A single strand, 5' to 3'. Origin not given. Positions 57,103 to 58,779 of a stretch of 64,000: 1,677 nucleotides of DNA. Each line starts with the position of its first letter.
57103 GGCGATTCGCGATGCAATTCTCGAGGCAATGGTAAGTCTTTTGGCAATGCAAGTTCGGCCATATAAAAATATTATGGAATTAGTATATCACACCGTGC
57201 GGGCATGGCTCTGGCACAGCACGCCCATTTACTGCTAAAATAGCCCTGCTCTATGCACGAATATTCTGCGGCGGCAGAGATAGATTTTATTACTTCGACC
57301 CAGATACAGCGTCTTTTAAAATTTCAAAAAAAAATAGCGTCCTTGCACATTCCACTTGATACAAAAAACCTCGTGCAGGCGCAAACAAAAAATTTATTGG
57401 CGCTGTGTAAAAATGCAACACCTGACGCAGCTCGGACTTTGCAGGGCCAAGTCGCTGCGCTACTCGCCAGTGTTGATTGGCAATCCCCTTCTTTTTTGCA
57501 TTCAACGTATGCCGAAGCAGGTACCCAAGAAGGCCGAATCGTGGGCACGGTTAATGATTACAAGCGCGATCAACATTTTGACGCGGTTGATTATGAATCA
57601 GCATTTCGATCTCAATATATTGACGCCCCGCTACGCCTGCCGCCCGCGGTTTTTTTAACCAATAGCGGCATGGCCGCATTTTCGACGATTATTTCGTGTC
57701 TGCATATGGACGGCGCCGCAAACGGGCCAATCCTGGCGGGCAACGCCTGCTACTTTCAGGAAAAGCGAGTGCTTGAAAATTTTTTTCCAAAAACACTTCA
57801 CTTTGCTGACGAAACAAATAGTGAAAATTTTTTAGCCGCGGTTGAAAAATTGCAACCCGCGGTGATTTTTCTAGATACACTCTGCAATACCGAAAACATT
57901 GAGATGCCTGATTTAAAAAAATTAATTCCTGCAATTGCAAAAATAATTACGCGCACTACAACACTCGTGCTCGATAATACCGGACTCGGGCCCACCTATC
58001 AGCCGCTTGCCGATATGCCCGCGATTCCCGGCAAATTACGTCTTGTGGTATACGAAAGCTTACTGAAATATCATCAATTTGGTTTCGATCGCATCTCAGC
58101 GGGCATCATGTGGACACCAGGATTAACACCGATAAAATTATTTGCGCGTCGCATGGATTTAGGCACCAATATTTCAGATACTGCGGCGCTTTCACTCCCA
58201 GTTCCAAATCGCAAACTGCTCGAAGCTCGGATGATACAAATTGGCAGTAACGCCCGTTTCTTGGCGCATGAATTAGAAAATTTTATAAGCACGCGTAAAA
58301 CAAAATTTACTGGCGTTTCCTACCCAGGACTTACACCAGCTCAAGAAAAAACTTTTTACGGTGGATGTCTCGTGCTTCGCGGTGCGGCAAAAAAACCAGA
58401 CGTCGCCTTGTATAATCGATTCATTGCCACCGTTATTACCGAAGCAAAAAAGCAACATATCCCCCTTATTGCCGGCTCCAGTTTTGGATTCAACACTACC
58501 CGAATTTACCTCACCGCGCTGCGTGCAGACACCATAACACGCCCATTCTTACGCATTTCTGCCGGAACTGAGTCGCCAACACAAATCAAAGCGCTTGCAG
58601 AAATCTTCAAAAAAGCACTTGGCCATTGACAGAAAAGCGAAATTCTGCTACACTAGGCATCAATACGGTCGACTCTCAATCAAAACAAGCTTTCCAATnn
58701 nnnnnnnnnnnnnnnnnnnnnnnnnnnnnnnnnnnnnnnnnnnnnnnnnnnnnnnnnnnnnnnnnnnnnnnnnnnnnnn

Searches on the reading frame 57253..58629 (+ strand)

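Call 22: search_protein_families(library=pfam, proteins=[window:57253-58629:+], max_evalue=0.0001)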
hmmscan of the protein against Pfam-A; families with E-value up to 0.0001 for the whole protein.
window:57253-58629:+ (458 aa): 1 family
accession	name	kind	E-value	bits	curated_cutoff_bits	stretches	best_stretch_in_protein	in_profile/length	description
PF01053.26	Cys_Met_Meta_PP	-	3.3e-12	46.1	27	1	131-364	68-284/381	Cys/Met metabolism PLP-dependent enzyme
